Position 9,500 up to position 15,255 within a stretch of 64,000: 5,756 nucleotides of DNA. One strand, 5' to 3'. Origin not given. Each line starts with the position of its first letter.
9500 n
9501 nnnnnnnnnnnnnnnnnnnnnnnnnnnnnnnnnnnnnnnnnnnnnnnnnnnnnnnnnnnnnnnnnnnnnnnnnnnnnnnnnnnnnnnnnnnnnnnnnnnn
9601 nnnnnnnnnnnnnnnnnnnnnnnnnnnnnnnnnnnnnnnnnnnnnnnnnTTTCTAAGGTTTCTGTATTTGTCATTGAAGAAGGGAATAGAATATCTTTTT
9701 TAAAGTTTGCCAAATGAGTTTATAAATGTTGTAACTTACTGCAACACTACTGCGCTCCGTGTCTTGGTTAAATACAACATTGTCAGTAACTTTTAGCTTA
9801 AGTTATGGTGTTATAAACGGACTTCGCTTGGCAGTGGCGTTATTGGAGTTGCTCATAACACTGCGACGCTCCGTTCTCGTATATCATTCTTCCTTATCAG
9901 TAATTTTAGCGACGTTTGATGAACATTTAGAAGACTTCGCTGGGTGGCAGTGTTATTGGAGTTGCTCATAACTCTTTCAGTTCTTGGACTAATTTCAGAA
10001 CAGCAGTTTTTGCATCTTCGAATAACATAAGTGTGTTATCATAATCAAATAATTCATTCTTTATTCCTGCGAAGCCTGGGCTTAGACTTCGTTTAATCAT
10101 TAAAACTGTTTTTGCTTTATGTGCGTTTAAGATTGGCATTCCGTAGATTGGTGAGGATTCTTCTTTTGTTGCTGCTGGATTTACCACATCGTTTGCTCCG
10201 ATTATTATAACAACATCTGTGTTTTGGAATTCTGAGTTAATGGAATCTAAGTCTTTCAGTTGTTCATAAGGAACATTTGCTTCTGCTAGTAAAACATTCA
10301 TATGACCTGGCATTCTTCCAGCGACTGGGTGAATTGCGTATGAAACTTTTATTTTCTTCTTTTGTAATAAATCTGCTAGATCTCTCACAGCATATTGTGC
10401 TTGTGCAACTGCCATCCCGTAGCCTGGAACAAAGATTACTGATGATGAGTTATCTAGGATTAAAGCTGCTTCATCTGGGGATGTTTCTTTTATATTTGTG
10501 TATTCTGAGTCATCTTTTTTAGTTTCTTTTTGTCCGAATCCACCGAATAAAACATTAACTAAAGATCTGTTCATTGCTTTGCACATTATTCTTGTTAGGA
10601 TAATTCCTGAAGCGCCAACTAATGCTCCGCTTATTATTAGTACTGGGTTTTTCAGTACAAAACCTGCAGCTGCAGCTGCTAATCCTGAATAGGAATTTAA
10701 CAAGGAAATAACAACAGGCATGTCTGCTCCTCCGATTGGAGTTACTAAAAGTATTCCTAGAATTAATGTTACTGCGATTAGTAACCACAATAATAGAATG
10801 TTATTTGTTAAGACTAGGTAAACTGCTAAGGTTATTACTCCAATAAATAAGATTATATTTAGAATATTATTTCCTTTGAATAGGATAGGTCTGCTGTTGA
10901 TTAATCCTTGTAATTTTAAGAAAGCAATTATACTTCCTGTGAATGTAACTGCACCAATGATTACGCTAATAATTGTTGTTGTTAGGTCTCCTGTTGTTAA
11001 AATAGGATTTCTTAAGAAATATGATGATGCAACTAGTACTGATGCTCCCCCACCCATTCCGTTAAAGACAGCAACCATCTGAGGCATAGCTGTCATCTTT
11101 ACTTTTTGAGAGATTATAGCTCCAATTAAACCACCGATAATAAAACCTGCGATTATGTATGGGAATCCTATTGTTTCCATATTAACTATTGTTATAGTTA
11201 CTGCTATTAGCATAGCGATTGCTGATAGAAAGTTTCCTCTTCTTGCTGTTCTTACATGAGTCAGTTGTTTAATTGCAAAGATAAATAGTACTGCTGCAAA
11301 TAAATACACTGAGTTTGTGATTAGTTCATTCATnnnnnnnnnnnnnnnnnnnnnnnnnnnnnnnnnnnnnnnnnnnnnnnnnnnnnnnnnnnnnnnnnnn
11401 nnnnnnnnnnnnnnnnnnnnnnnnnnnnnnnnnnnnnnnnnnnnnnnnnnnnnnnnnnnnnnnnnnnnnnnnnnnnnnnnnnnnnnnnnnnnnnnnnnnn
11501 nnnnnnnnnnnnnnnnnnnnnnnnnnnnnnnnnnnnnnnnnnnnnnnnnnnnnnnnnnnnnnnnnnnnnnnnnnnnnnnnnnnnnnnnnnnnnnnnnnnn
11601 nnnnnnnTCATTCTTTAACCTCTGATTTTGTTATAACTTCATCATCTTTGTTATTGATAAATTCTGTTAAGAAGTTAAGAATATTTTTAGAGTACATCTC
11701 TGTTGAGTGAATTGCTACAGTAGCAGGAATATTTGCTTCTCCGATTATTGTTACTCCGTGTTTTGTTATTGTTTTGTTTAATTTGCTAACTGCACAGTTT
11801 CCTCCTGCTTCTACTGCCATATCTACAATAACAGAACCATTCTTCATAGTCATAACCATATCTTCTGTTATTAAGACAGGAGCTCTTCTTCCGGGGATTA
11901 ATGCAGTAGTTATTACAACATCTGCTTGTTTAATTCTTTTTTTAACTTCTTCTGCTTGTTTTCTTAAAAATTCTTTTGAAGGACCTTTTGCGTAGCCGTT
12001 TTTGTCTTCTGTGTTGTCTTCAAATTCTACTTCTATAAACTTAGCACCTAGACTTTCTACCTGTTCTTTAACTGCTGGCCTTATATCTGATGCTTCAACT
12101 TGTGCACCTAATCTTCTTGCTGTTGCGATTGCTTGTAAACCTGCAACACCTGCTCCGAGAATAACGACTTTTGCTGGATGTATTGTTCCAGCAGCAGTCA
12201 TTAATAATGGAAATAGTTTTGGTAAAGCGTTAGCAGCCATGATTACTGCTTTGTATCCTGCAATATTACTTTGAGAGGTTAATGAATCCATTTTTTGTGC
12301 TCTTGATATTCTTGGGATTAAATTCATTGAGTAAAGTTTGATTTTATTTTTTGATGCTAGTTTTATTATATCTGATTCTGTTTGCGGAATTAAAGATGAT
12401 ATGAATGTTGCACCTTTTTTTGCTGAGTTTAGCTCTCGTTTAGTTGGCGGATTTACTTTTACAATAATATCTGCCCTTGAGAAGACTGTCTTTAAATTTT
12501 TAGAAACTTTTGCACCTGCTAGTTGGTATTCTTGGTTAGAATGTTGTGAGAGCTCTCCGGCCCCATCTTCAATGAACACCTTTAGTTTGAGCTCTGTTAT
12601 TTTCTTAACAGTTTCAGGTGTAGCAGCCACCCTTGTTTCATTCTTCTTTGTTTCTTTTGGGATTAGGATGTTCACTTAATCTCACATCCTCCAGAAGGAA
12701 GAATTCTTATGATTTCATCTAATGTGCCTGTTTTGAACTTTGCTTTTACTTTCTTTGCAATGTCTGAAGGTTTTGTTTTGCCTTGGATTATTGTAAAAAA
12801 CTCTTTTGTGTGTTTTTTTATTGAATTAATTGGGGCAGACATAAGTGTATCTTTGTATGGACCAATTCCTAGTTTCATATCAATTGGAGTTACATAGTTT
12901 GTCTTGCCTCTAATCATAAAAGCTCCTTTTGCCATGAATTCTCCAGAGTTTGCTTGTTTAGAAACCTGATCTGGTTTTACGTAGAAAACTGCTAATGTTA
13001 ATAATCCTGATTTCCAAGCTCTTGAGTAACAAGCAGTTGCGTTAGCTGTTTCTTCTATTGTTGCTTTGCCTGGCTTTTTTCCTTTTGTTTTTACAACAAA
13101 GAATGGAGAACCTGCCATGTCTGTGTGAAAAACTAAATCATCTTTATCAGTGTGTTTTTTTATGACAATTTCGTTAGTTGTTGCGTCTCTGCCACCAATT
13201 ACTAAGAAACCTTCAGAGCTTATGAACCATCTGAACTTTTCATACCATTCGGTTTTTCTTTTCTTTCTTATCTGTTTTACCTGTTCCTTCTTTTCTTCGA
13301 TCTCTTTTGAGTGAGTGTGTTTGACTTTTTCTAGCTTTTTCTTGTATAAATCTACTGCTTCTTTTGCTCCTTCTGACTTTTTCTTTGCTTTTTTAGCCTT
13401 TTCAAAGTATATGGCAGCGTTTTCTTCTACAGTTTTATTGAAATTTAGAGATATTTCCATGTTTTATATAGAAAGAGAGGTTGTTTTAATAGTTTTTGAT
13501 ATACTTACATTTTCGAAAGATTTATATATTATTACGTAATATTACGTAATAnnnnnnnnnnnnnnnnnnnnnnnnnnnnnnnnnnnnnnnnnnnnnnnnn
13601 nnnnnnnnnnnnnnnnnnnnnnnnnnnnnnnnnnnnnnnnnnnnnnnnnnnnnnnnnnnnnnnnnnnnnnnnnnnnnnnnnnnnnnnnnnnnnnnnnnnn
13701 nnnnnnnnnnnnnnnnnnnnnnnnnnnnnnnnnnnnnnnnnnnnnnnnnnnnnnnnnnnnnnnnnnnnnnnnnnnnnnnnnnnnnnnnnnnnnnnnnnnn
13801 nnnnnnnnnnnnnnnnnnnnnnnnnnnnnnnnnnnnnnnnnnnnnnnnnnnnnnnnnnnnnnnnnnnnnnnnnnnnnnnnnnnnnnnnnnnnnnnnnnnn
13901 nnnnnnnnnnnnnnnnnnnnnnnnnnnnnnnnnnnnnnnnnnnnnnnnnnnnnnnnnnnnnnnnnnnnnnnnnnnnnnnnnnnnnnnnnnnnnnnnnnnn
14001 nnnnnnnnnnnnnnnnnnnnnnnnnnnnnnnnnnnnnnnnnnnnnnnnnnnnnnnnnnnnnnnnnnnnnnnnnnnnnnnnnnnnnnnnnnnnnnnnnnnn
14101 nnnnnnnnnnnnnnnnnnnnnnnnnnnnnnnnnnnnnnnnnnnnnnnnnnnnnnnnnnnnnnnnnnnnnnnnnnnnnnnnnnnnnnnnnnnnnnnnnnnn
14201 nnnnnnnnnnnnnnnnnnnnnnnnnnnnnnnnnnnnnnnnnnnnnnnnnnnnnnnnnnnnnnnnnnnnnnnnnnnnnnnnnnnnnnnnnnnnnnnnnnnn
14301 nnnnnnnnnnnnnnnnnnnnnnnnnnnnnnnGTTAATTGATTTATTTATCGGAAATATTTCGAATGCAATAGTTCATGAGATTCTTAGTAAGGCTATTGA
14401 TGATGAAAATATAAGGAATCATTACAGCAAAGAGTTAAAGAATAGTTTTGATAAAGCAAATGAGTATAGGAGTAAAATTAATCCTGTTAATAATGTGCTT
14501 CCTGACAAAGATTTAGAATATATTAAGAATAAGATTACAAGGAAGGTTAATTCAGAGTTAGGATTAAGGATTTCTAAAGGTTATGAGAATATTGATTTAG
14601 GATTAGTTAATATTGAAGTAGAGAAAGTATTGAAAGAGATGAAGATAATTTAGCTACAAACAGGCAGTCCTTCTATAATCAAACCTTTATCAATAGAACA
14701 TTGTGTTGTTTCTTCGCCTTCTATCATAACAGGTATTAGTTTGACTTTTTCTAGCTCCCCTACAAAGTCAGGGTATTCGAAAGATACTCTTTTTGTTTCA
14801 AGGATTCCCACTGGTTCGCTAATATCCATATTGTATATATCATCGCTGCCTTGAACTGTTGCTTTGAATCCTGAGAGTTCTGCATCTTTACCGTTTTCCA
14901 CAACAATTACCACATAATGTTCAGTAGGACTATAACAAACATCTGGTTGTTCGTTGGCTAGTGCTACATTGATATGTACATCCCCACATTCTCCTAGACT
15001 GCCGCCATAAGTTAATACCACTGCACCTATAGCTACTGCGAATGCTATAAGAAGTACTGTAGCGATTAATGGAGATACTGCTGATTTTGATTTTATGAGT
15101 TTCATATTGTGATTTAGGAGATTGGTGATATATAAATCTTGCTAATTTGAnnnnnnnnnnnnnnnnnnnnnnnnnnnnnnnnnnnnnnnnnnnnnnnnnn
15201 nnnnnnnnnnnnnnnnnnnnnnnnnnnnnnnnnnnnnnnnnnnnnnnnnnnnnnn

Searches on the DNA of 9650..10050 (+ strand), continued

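Call 76: search_with_rna_model(model_id=R2, sources=[window, L009, L010, L011, L012, L013, L014, L015, L016, L017, L018, L019, L020, L021, L022, L023, L024, L025, L026, L027, L028, L029, L030, L031, L032, L033, L034, L035, L036, L037, L042, L043, L045, L046, L047, L048, L049, L051, L052, L053, L054, L056, L008, L002], max_evalue=1, show_alignments=0)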
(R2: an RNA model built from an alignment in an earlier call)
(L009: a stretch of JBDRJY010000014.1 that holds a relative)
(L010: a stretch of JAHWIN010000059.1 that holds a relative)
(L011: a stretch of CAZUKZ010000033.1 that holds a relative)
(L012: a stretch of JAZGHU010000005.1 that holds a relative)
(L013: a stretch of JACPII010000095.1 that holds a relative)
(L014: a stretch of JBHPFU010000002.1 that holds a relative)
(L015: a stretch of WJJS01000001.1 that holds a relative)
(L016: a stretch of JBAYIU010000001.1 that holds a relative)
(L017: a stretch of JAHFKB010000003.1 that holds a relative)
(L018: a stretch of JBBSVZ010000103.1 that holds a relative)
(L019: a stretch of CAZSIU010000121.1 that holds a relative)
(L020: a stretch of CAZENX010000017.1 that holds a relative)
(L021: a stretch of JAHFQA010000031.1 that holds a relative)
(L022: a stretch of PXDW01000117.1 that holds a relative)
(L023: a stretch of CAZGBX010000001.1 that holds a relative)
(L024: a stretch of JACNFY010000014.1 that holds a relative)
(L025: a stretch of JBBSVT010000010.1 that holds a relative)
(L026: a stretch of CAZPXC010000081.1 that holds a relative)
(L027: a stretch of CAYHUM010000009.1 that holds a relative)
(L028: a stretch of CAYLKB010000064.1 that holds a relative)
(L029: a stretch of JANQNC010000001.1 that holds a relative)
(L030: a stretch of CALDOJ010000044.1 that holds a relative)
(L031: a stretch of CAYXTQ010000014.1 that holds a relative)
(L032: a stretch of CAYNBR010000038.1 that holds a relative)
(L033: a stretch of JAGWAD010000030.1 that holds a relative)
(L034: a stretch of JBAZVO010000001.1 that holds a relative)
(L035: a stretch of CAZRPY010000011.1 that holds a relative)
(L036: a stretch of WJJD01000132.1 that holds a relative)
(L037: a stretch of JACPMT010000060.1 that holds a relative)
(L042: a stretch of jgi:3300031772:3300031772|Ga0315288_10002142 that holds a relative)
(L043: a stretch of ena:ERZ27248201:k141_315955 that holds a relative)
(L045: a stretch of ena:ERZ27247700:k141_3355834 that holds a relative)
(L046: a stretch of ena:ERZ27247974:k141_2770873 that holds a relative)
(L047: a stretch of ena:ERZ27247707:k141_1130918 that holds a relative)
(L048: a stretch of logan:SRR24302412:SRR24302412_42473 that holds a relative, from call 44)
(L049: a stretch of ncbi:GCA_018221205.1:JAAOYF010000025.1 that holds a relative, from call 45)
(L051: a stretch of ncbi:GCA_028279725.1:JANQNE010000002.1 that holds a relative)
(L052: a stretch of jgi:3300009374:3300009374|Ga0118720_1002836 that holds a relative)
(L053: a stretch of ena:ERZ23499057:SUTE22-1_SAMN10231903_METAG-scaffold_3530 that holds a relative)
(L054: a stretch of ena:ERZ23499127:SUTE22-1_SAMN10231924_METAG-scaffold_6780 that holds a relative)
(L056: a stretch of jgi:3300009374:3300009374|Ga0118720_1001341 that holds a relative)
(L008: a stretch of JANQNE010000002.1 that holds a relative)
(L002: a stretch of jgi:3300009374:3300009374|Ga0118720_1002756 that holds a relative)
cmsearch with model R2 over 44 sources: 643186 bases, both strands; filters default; matches with E-value up to 1: 13.
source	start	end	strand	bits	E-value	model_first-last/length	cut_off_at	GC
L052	17690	17807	-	121.5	1.4e-26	1-118/118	no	0.37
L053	13584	13701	-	121.5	1.4e-26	1-118/118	no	0.37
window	39133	39249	+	118.6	7.2e-26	1-118/118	no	0.29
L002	2839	2955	+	118.6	7.2e-26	1-118/118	no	0.29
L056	15785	15903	+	111.2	4.9e-24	1-118/118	no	0.42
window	9742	9860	+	108.3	2.6e-23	1-118/118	no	0.41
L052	4088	4206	-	108.3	2.6e-23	1-118/118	no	0.41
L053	2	120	-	108.3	2.6e-23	1-118/118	no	0.41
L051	11357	11472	+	84.7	1.7e-17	1-118/118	no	0.34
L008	1824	1939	-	84.7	1.7e-17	1-118/118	no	0.34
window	39116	39231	-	21.1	0.096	1-118/118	no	0.32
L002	2822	2937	-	21.1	0.096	1-118/118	no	0.32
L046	5537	5639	-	17.7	0.7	1-118/118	no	0.34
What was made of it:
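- There are no copies in 29 other Woesearchaeota-type loci or in other held DNA, 643 kb in all (call 76).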

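Call 80: search_with_rna_model(model_id=R2, sources=[L060], max_evalue=1, filters=off)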
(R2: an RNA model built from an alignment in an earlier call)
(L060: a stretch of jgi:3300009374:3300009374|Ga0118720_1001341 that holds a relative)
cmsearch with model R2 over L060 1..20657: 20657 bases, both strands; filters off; matches with E-value up to 1: 3.
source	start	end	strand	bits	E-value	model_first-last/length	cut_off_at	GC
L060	9801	9919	+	111.2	1.6e-25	1-118/118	no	0.42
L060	18814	18924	+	14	0.18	1-118/118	no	0.3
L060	16084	16132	-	11.2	0.88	1-118/118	no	0.2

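Call 82: search_with_rna_model(model_id=R2, sources=[L065, L064, L066], max_evalue=1, show_alignments=3)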
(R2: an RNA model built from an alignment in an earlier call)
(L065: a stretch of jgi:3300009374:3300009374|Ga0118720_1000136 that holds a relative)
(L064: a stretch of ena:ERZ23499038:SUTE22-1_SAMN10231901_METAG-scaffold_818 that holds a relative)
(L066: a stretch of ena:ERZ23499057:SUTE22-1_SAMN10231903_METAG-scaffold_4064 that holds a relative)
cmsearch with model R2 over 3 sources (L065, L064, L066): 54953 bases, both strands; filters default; matches with E-value up to 1: 0.
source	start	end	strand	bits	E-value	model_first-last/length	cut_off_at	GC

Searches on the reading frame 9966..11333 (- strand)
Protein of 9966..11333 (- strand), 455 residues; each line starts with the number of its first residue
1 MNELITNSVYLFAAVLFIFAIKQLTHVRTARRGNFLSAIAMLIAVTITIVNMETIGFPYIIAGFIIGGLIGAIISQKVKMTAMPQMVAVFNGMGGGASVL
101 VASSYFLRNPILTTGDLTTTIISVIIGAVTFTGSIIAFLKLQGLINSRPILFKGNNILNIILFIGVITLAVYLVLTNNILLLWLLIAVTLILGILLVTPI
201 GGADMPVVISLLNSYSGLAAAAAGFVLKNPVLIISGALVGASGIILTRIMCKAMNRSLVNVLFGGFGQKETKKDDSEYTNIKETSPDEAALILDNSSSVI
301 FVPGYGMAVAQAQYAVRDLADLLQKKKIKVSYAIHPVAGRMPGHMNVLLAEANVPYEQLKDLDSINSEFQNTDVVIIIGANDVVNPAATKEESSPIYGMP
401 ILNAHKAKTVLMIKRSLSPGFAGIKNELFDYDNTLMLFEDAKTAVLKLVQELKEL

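Call 11: search_protein_families(library=pfam, proteins=[window:9966-11333:-])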
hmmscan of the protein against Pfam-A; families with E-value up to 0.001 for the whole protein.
window:9966-11333:- (455 aa): 1 family
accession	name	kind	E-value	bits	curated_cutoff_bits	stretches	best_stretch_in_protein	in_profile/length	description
PF02233.22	PNTB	-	3.1e-188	626.8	31.7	1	7-450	2-455/456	NAD(P) transhydrogenase beta subunit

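Call 34: find_encoding_contigs(protein=window:9966-11333:-, flank=2500, max_places=10)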
Protein window:9966-11333:- (455 aa): 4 contigs read that carry it; 4 places shown.
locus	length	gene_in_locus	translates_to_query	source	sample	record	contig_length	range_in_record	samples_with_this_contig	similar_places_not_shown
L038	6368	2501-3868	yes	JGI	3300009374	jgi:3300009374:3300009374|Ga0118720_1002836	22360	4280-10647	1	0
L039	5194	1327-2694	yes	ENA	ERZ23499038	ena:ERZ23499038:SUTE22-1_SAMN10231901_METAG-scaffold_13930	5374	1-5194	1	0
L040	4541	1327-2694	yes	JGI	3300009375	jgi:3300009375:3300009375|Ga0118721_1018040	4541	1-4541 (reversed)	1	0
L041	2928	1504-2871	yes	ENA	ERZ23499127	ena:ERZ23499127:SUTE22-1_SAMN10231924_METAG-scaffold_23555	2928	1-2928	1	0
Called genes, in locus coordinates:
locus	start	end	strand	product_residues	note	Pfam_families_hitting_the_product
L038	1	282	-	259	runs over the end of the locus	-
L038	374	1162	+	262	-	PF05833:NFACT_N (weak), PF05670:NFACT-R_1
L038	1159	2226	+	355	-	PF05222:AlaDh_PNT_N, PF02826:2-Hacid_dh_C (faint), PF01262:AlaDh_PNT_C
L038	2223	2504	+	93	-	PF12769:PNTB_4TM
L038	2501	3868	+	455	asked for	PF02233:PNTB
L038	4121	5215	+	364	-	-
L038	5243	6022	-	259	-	-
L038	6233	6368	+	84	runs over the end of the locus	PF25212:HVO_A0114 (weak)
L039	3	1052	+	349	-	?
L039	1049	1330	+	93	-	PF12769:PNTB_4TM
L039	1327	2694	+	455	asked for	PF02233:PNTB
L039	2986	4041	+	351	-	-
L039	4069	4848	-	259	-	-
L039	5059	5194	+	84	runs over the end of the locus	PF25212:HVO_A0114 (weak)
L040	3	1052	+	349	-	?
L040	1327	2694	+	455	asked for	PF02233:PNTB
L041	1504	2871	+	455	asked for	PF02233:PNTB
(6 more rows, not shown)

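Call 43: find_homologous_proteins(query=window:9966-11333:-, max_evalue=1e-50)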
Query window:9966-11333:- (455 aa): 8000 proteins with E <= 1e-50 among 8000 candidates; the best 120 are listed.
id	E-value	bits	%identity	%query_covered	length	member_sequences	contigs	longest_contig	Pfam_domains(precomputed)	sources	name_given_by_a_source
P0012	2.5e-281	951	100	100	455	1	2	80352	PF02233.23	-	-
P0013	7.2e-212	722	75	100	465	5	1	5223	PF02233.23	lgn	-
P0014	1.8e-187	642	68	98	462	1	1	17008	PF02233.23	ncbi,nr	ncbi:NAD(P)(+) transhydrogenase (Re/Si-specific) subunit beta [Candidatus Woesearchaeota archaeon]|n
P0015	6.0e-186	637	68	98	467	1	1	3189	PF02233.23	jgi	-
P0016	9.0e-186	636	67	99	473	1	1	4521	PF02233.23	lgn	-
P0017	1.0e-185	636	68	98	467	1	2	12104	PF02233.23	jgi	-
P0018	4.7e-185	634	67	98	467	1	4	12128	PF02233.23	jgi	-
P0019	1.1e-183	629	66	98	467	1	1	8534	PF02233.23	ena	-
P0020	5.1e-183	627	67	98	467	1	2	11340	PF02233.23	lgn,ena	-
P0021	2.7e-182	624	65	99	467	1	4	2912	PF02233.23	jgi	-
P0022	3.0e-182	624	67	99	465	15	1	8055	PF02233.23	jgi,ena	-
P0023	2.8e-181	621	66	98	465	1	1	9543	PF02233.23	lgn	-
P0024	1.2e-179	616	66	98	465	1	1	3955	PF02233.23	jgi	-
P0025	1.4e-179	616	65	98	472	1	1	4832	PF02233.23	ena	-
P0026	2.5e-179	615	67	98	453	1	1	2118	PF02233.23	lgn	-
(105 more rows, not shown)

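Call 44: find_encoding_contigs(protein=P0013, flank=5000, max_places=3)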
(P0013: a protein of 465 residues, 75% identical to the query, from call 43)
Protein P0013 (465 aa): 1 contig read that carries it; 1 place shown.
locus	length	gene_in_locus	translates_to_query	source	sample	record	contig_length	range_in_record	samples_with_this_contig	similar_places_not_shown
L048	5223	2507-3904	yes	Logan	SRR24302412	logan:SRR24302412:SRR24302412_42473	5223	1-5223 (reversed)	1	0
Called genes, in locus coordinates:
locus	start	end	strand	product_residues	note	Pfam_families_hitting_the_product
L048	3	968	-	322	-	?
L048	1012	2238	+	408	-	PF05222:AlaDh_PNT_N, PF01262:AlaDh_PNT_C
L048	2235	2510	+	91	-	PF12769:PNTB_4TM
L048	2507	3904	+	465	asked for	PF02233:PNTB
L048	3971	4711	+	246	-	PF27840:ScmC (weak)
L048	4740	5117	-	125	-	PF07291:MauE (weak), PF07681:DoxX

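Call 45: find_encoding_contigs(protein=P0014, flank=6000, max_places=2)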
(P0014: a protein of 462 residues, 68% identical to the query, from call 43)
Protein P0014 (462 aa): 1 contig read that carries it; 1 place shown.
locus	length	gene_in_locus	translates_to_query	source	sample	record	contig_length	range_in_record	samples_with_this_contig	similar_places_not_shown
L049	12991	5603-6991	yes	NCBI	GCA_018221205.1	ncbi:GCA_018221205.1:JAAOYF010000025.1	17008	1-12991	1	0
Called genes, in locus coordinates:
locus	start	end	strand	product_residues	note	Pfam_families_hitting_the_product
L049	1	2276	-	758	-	PF04851:ResIII, PF00270:DEAD, PF00271:Helicase_C, PF19306:WHD_Lhr, PF08494:DEAD_assoc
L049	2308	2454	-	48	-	-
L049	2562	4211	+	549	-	PF01921:tRNA-synt_1f, PF19269:Anticodon_2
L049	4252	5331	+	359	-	PF05222:AlaDh_PNT_N, PF01262:AlaDh_PNT_C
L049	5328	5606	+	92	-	PF12769:PNTB_4TM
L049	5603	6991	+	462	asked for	PF02233:PNTB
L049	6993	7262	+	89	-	-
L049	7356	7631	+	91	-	-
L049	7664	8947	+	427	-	PF00696:AA_kinase, PF22468:ACT_9 (weak), PF13840:ACT_7 (weak), PF22468:ACT_9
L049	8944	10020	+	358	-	PF01118:Semialdhyde_dh, PF02774:Semialdhyde_dhC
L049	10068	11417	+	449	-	PF01554:MatE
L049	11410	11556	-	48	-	-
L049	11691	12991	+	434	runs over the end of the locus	PF02844:GARS_N, PF01071:GARS_A, PF02843:GARS_C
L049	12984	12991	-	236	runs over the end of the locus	PF01895:PhoU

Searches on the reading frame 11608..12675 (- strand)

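Call 11: search_protein_families(library=pfam, proteins=[window:11608-12675:-])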
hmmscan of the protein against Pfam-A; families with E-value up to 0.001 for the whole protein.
window:11608-12675:- (355 aa): 3 families
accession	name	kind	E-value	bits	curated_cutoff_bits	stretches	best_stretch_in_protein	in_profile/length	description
PF01262.27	AlaDh_PNT_C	-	7.7e-68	228.5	23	1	143-350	1-196/214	Alanine dehydrogenase/PNT, C-terminal domain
PF05222.21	AlaDh_PNT_N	-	1.7e-38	132.4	30.4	1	5-139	2-136/136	Alanine dehydrogenase/PNT, N-terminal domain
PF02826.25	2-Hacid_dh_C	-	3.5e-06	27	25.1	0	164-216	33-85/178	D-isomer specific 2-hydroxyacid dehydrogenase, NAD binding domain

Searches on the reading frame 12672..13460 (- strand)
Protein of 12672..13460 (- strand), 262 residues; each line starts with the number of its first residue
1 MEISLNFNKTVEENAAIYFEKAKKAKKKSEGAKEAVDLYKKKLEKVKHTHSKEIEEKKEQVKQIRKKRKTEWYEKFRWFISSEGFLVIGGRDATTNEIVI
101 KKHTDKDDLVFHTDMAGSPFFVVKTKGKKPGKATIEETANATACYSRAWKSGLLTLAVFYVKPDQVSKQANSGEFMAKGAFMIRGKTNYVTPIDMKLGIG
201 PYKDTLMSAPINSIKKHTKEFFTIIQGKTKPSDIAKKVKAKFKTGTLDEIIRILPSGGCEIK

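Call 41: search_protein_families(library=pfam, proteins=[window:12672-13460:-], max_evalue=0.01)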
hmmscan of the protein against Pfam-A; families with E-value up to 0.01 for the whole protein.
window:12672-13460:- (262 aa): 3 families
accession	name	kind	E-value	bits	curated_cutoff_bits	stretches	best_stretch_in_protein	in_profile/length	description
PF05670.18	NFACT-R_1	-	2.8e-34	118.5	29.8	1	75-185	1-112/112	NFACT protein RNA binding domain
PF05833.16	NFACT_N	-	7.8e-06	25.4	31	1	1-67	369-436/456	NFACT N-terminal and middle domains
PF18297.6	NFACT-R_2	-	6e-05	23.6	26.9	1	77-158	2-79/104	NFACT protein RNA binding domain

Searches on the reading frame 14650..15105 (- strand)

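Call 70: search_protein_families(library=pfam, proteins=[window:14650-15105:-], max_evalue=0.001)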
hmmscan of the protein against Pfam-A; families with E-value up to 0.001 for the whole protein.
window:14650-15105:- (151 aa): 1 family
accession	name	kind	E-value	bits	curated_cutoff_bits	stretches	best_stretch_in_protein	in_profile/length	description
PF07790.16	Pilin_N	-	0.00078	20.7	25.2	0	8-87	1-76/78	Archaeal Type IV pilin, N-terminal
